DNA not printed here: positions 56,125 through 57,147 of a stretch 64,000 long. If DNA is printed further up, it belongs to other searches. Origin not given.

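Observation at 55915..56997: Fic toxin with a non-canonical motif paired with a DinJ-fused antitoxin and a palindromic operator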

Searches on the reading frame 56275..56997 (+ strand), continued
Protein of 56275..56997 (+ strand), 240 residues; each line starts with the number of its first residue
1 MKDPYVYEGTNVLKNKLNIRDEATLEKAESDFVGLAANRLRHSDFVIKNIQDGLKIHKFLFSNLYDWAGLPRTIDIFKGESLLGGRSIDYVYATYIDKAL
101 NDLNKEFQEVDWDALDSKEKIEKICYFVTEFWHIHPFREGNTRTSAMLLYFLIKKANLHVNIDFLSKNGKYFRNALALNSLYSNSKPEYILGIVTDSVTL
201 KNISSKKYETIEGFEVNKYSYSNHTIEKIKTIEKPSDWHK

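Call 42: search_dna_similar(query=window:56275-56994:+, collection=plasmids, mode=protein, max_rows=20)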
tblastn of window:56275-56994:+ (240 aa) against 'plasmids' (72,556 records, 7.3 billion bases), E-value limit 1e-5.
Records with a match: 1382; places in all: 1433; records where one place covers at least 80% of the query: 69.
Best place of each record, by identity: <60% 1382.
By first word of the organism name: Enterococcus 567; Acinetobacter 200; Lactococcus 99; Bacillus 58; Xanthomonas 51; Klebsiella 30; Rhodococcus 24; Sphingobium 20; Rhizobium 17; Campylobacter 16; and 119 more.
By predicted mobility (MOB-suite, as given by PLSDB): mobilizable 641; non-mobilizable 426; conjugative 315.
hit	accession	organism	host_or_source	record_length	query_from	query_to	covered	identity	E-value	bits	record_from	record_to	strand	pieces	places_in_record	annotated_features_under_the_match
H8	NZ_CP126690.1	Kurthia sp. YJT4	water,water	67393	3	219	90%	35.2%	7e-35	138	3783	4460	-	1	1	Fic family protein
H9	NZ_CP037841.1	Clostridioides difficile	-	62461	1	203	85%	33.3%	1e-27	117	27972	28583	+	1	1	Fic family protein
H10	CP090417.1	Acinetobacter johnsonii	mixed culture,soil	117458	5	164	67%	41.0%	2e-20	97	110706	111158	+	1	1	none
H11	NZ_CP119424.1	Photobacterium sp. DA100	-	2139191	2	182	75%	36.0%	5e-20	96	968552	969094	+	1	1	none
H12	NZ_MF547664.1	Clostridioides difficile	hospital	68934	1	200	83%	32.4%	3e-27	116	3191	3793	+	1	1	Fic family protein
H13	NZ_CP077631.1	Clostridium estertheticum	single colony,bovine feces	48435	1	177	74%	36.5%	1e-28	120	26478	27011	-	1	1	Fic family protein | antitoxin VbhA family protein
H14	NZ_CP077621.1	Clostridium estertheticum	single colony,bovine feces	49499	1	177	74%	36.5%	1e-28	120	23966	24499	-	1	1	Fic family protein | antitoxin VbhA family protein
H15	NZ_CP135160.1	Acinetobacter pittii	Homo sapiens,sputum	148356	5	187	76%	35.0%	3e-20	96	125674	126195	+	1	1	putative adenosine monophosphate-protein transferase Fic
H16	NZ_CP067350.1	Clostridioides sp. ES-S-0107-01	soil,soil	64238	1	200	83%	31.9%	7e-27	115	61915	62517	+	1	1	Fic family protein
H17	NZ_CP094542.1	Acinetobacter sp. YH16040_T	Pig,feces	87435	5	187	76%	34.8%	8e-21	98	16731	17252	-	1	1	putative adenosine monophosphate-protein transferase Fic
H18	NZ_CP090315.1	Acinetobacter sp. SH20PTE17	pig manure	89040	5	187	76%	34.8%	8e-21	98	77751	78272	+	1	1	putative adenosine monophosphate-protein transferase Fic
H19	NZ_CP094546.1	Acinetobacter sp. YH16056_T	soil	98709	5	187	76%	34.8%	8e-21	98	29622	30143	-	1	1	putative adenosine monophosphate-protein transferase Fic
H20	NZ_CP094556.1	Acinetobacter sp. YH12068_T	Pig,feces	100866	5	187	76%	34.8%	8e-21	98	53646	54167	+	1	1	putative adenosine monophosphate-protein transferase Fic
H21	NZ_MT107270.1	Acinetobacter sp.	-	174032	5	187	76%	34.8%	8e-21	98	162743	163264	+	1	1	putative adenosine monophosphate-protein transferase Fic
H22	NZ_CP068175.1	Acinetobacter ursingii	-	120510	5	187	76%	34.8%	9e-21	98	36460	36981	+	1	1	putative adenosine monophosphate-protein transferase Fic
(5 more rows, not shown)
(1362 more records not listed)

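Call 43: get_annotated_region(hit=H13, flank=1500)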
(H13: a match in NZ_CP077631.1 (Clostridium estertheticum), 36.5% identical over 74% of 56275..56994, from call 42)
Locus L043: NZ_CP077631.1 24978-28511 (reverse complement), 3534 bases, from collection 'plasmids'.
description: Clostridium estertheticum strain CF004 plasmid pCF004-C, complete sequence
organism: Clostridium estertheticum (NCBI taxid 238834)
taxonomy: Bacteria; Bacillota; Clostridia; Eubacteriales; Clostridiaceae; Clostridium; Clostridium estertheticum
host: -; source: single colony,bovine feces; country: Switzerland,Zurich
typing (MOB-suite, as given by PLSDB): non-mobilizable
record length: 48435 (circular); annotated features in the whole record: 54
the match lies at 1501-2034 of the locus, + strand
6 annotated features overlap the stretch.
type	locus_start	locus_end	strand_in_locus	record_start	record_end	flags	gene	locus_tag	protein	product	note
CDS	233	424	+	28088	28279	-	-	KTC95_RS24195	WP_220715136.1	hypothetical protein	-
CDS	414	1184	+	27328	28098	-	-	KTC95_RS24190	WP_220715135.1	zeta toxin family protein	-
CDS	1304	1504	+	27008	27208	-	-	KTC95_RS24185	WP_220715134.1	antitoxin VbhA family protein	-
CDS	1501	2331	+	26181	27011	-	-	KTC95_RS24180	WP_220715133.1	Fic family protein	-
CDS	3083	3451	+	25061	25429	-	-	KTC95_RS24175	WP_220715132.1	hypothetical protein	-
CDS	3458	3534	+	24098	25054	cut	-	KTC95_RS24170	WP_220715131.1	ParM/StbA family protein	GO:0030541 - plasmid partitioning [Evidence IEA]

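Call 44: get_annotated_region(hit=H8, flank=1500)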
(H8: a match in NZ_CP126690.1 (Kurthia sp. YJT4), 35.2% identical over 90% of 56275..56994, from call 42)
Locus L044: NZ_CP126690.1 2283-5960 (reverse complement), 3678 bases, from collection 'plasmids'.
description: Kurthia sp. YJT4 plasmid pYJ4A, complete sequence
organism: Kurthia sp. YJT4 (NCBI taxid 3049086)
taxonomy: Bacteria; Bacillota; Bacilli; Bacillales; Planococcaceae; Kurthia; Kurthia sp. YJT4
host: -; source: water,water; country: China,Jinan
typing (MOB-suite, as given by PLSDB): non-mobilizable
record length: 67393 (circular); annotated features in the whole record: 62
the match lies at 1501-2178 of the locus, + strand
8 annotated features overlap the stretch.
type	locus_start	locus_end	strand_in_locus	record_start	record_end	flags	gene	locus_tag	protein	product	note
CDS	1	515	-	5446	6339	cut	-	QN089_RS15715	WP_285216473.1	site-specific integrase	GO:0015074 - DNA integration [Evidence IEA]; GO:0006310 - DNA recombination [Evidence IEA]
CDS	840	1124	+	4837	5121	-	-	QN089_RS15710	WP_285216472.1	AbrB/MazE/SpoVT family DNA-binding domain-containing protein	-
CDS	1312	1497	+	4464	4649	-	-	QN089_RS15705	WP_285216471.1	antitoxin VbhA family protein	-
CDS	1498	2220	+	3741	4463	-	-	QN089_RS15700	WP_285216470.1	Fic family protein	-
CDS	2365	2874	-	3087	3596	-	-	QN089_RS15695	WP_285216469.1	DUF6088 family protein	-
CDS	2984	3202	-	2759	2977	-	-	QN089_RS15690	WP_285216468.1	hypothetical protein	-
CDS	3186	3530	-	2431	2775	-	-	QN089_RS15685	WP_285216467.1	hypothetical protein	-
CDS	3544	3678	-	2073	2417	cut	-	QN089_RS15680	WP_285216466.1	helix-turn-helix transcriptional regulator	-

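Call 45: get_annotated_region(hit=H9, flank=1500)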
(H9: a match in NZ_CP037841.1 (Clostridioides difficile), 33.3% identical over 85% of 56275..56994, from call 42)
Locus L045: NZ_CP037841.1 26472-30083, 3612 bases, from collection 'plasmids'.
description: Clostridioides difficile strain Cd5 plasmid pCd5_2, complete sequence
organism: Clostridioides difficile (NCBI taxid 1496)
taxonomy: Bacteria; Bacillota; Clostridia; Peptostreptococcales; Peptostreptococcaceae; Clostridioides; Clostridioides difficile
host: -; source: -; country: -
typing (MOB-suite, as given by PLSDB): non-mobilizable
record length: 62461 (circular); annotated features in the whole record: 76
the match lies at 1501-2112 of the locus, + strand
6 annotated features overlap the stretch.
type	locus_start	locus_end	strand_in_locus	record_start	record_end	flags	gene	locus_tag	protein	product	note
CDS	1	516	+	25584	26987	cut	-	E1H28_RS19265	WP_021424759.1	ParB N-terminal domain-containing protein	-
CDS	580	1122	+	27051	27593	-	-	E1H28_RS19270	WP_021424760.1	helix-turn-helix transcriptional regulator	-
CDS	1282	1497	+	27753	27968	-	-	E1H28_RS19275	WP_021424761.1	hypothetical protein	-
CDS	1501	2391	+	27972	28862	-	-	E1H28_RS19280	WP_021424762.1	Fic family protein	-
CDS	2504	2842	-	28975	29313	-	-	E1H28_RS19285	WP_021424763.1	hypothetical protein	-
CDS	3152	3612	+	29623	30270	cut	-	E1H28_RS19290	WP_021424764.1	recombinase family protein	GO:0006310 - DNA recombination [Evidence IEA]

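Call 50: find_encoding_contigs(protein=window:56275-56997:+, flank=8000, max_places=6)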
Protein window:56275-56997:+ (240 aa): 7 contigs read that carry it; 3 places shown.
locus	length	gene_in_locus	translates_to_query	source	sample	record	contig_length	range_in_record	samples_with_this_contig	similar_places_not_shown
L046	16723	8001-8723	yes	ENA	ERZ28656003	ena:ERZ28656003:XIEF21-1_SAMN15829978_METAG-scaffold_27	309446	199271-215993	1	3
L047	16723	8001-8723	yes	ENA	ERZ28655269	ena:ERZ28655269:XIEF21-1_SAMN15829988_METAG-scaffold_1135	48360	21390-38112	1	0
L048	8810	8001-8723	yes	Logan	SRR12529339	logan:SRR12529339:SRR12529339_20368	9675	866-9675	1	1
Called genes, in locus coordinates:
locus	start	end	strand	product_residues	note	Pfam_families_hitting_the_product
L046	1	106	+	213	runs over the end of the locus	PF01081:Aldolase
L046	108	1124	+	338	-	PF00294:PfkB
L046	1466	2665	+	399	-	PF04513:Baculo_PEP_C (faint), PF02646:RmuC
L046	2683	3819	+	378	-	PF00365:PFK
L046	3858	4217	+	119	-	PF21784:Bflower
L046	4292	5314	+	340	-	PF01073:3Beta_HSD, PF01370:Epimerase, PF02719:Polysacc_synt_2, PF04321:RmlD_sub_bind, PF16363:GDP_Man_Dehyd, PF07993:NAD_binding_4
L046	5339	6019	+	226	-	PF08876:DUF1836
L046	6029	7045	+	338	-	PF01073:3Beta_HSD, PF01370:Epimerase, PF02719:Polysacc_synt_2, PF04321:RmlD_sub_bind, PF16363:GDP_Man_Dehyd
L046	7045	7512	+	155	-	PF06414:Zeta_toxin (weak), PF08433:KTI12, PF13671:AAA_33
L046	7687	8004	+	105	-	PF04221:RelB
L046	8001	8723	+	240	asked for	PF02661:Fic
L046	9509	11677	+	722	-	PF02368:Big_2, PF14262:Cthe_2159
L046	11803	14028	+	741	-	-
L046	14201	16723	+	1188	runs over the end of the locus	PF01855:POR_N, PF17147:PFOR_II, PF01558:POR, PF13534:Fer4_17 (faint), PF00037:Fer4 (faint), PF12838:Fer4_7, PF13187:Fer4_9 (weak), PF02775:TPP_enzyme_C, +5 more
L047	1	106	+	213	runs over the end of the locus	PF01081:Aldolase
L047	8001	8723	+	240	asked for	PF02661:Fic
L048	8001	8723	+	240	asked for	PF02661:Fic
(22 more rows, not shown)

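Call 53: find_encoding_contigs(protein=P0004, flank=5000, max_places=3)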
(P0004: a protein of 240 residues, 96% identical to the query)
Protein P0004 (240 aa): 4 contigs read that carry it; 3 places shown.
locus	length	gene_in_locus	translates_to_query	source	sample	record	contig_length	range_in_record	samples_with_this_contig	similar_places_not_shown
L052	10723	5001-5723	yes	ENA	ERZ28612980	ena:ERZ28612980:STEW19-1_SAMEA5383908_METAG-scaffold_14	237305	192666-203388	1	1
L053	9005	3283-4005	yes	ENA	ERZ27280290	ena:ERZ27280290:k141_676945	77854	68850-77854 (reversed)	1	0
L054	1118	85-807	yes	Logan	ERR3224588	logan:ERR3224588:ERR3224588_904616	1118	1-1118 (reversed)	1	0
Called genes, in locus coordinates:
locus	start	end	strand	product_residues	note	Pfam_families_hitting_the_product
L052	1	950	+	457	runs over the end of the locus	PF00654:Voltage_CLC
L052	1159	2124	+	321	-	-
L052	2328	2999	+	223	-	PF07505:DUF5131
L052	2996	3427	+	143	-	PF22381:Staph_reg_Sar_Rot (weak), PF12802:MarR_2, PF01047:MarR, PF13412:HTH_24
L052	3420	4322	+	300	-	PF04055:Radical_SAM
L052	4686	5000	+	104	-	PF04221:RelB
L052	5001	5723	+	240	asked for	PF02661:Fic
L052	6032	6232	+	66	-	PF04014:MazE_antitoxin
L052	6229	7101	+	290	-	PF00005:ABC_tran, PF13304:AAA_21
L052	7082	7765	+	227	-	PF13346:ABC2_membrane_5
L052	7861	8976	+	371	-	PF02608:Bmp, PF13407:Peripla_BP_4 (faint)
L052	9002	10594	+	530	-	PF00005:ABC_tran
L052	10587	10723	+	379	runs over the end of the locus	PF02653:BPD_transp_2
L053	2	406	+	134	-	?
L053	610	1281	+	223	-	PF07505:DUF5131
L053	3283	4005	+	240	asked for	PF02661:Fic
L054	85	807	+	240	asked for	PF02661:Fic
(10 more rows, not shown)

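Call 54: find_encoding_contigs(protein=P0066, flank=5000, max_places=3)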
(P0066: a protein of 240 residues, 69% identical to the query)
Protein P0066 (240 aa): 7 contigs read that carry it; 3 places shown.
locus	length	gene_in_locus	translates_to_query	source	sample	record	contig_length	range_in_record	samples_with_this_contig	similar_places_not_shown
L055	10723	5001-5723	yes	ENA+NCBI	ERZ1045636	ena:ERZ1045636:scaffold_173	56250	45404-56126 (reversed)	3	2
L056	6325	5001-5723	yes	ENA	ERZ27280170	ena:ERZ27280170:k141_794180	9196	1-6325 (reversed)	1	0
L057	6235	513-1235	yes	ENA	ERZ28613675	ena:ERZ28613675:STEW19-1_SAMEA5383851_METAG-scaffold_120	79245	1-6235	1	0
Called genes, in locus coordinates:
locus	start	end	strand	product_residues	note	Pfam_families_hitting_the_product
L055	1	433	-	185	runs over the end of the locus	?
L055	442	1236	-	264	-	PF09851:SHOCT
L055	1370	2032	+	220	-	PF01226:Form_Nir_trans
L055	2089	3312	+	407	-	PF00990:GGDEF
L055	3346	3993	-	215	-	-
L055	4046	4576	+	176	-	-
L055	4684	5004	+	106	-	PF04221:RelB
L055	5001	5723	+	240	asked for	PF02661:Fic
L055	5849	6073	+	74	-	-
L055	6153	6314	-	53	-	-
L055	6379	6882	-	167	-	PF00484:Pro_CA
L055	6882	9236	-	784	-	-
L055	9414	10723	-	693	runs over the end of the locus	-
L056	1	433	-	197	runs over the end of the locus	PF01648:ACPS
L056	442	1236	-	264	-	PF09851:SHOCT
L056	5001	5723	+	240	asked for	PF02661:Fic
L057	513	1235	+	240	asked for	PF02661:Fic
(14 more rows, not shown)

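Call 55: predict_structure(alignment_id=A2)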
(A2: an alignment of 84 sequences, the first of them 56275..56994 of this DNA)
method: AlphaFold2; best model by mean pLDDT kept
length: 240 residues; sequences in the alignment: 84
mean_pLDDT: 93.0   pTM: 0.91
mean pLDDT of the five models: 93.0, 92.7, 92.7, 91.8, 91.4
residues with pLDDT >= 90: 198; 70-90: 31; 50-70: 10; < 50: 1
segments of 3 or more residues with pLDDT < 50: none
pLDDT, mean of each block of 10 residues (from residue 1): 92 97 96 96 97 98 98 96 92 98 98 97 98 97 97 96 89 95 91 91 77 88 89 70
secondary structure, 60 per line:
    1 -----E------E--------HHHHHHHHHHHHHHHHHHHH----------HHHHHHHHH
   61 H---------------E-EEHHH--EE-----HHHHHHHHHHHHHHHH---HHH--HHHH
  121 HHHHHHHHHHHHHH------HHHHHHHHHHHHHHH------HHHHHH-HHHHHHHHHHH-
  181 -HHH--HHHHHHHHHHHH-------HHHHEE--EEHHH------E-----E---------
elements in order: H22-41 H52-61 H93-108 H117-134 H141-155 H162-167 H169-179 H187-198 H206-209

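Call 58: fold_search(model_id=the predicted structure, library=pdb)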
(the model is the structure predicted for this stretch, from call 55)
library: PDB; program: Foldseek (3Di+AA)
matches with E <= 10: 181; with E <= 0.001: 81
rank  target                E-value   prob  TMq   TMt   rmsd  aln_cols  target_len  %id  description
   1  4wgj                  1.4e-09  1.00  0.67  0.76   4.1       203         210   26  Crystal Structure of BepC protein (VirB-translocated Bartonella effector protein) with bound AMPPNP from Bartonella trib (released 2015-10-14)
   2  3zcb_A                2.1e-09  1.00  0.68  0.86   2.8       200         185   26  VbhT Fic protein from Bartonella schoenbuchensis in complex with VbhA antitoxin mutant E24G and ATP (released 2013-06-19)
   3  3shg_A                6.0e-09  1.00  0.69  0.83   2.6       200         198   28  VBHT Fic protein from BARTONELLA SCHOENBUCHENSIS in complex with VBHA antitoxin (released 2012-01-25)
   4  7zbr                  6.0e-09  1.00  0.75  0.36   3.5       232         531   20  Crystal Structure of full-length Bartonella Effector protein 1 (released 2023-04-05)
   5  3zc7_A                7.4e-09  1.00  0.69  0.83   2.6       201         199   28  VbhT Fic protein from Bartonella schoenbuchensis in complex with VbhA antitoxin and ATP (released 2013-06-19)
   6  4lu4_A                7.9e-09  1.00  0.64  0.69   4.5       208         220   21  Crystal Structure of the N-terminal Fic Domain of a Putative Cell Filamentation protein (VirB-translocated Bep effecto (released 2014-08-06)
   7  4m16                  9.2e-09  1.00  0.69  0.73   4.1       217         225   22  Crystal Structure of the N-terminal Fic Domain of Bartonella effector protein (Bep); substrate of VirB T4SS (VirB-transl (released 2014-08-06)
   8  4py3_C                1.0e-08  1.00  0.69  0.76   5.5       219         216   21  Crystal Structure of the N-terminal FIC domain of Bep8 protein (VirB-translocated Bartonella effector protein) from Ba (released 2015-06-10)
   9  5nv5_C                1.4e-08  1.00  0.61  0.72   6.5       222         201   22  Enterococcus faecalis FIC protein (released 2018-05-30)
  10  4py3_E                1.7e-08  1.00  0.69  0.76   5.5       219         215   21  Crystal Structure of the N-terminal FIC domain of Bep8 protein (VirB-translocated Bartonella effector protein) from Ba (released 2015-06-10)
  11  4py3_G                1.7e-08  1.00  0.69  0.76   5.6       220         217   21  Crystal Structure of the N-terminal FIC domain of Bep8 protein (VirB-translocated Bartonella effector protein) from Ba (released 2015-06-10)
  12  4py3_A                1.8e-08  1.00  0.71  0.79   3.9       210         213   21  Crystal Structure of the N-terminal FIC domain of Bep8 protein (VirB-translocated Bartonella effector protein) from Ba (released 2015-06-10)
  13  4nps                  1.8e-08  1.00  0.66  0.57   5.5       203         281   23  Crystal Structure of Bep1 protein (VirB-translocated Bartonella effector protein) from Bartonella clarridgeiae (released 2014-10-08)
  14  5jfz_A                2.1e-08  1.00  0.67  0.87   2.5       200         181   22  E. coli EcFicT in complex with EcFicA mutant E28G (released 2016-10-05)
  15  5eu0_A                2.2e-08  1.00  0.71  0.79   2.4       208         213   21  FIC domain of Bep1 from Bartonella rochalimae in complex with BiaA (released 2017-03-01)
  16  8wt0_A                2.3e-08  1.00  0.66  0.85   3.6       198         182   26  The toxin-antitoxin complex Fic-1-AntF is a deAMPylase that regulates the activity of DNA gyrase (released 2024-10-23)
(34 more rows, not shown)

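Call 73: find_related_loci(query=window:56275-56994:+, collection=metagenome_contigs, flank=5000)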
Query window:56275-56994:+ (240 aa) in metagenome_contigs; peptide patterns used: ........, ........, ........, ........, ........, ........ (x = any residue, [..] = any of these).
169 stretches matched a pattern; 47 encode a relative of the query (tblastn E <= 1e-3); 47 distinct loci.
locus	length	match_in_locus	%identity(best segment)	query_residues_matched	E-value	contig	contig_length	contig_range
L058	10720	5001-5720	95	1-240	2e-153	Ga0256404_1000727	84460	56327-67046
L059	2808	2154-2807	96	1-218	1e-148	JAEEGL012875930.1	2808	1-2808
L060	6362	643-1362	75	1-240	3e-126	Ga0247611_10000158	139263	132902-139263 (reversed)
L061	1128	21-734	75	1-238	2e-138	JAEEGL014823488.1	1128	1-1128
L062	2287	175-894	73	1-240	1e-125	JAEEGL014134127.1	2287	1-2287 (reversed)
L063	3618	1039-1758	73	1-240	8e-122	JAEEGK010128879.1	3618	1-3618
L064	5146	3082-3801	72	1-240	2e-116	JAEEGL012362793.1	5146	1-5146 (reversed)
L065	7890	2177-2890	71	1-238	4e-113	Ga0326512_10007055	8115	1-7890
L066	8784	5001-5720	68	1-240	2e-112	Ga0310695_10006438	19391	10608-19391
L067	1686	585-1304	68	1-240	2e-118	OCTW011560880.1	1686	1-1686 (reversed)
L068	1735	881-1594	71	1-238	7e-117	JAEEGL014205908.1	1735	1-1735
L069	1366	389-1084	72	1-232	9e-115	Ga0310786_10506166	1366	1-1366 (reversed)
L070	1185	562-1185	72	2-209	3e-108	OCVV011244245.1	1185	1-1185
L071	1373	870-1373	66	1-168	3e-78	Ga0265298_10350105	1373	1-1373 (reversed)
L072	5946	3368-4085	72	2-240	2e-98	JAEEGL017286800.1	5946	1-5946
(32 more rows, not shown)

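Call 79: find_related_loci(query=A2, collection=viral_contigs, flank=6000)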
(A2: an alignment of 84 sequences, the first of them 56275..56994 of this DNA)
Query A2 (240 aa) in viral_contigs; peptide patterns used: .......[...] (x = any residue, [..] = any of these).
17 stretches matched a pattern; 7 encode a relative of the query (tblastn E <= 1e-3); 7 distinct loci.
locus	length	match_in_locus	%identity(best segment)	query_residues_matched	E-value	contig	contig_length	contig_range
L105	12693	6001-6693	31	1-225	6e-32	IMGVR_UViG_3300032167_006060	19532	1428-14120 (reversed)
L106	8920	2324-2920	33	1-198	1e-30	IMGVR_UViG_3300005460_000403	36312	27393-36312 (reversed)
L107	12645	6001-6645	31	5-221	6e-29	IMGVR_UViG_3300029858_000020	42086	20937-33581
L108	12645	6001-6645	31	5-221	6e-29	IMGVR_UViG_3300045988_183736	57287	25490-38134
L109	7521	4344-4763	36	55-200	7e-22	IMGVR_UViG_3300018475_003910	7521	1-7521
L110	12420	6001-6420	36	55-200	7e-22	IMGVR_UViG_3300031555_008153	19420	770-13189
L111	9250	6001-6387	32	56-184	2e-17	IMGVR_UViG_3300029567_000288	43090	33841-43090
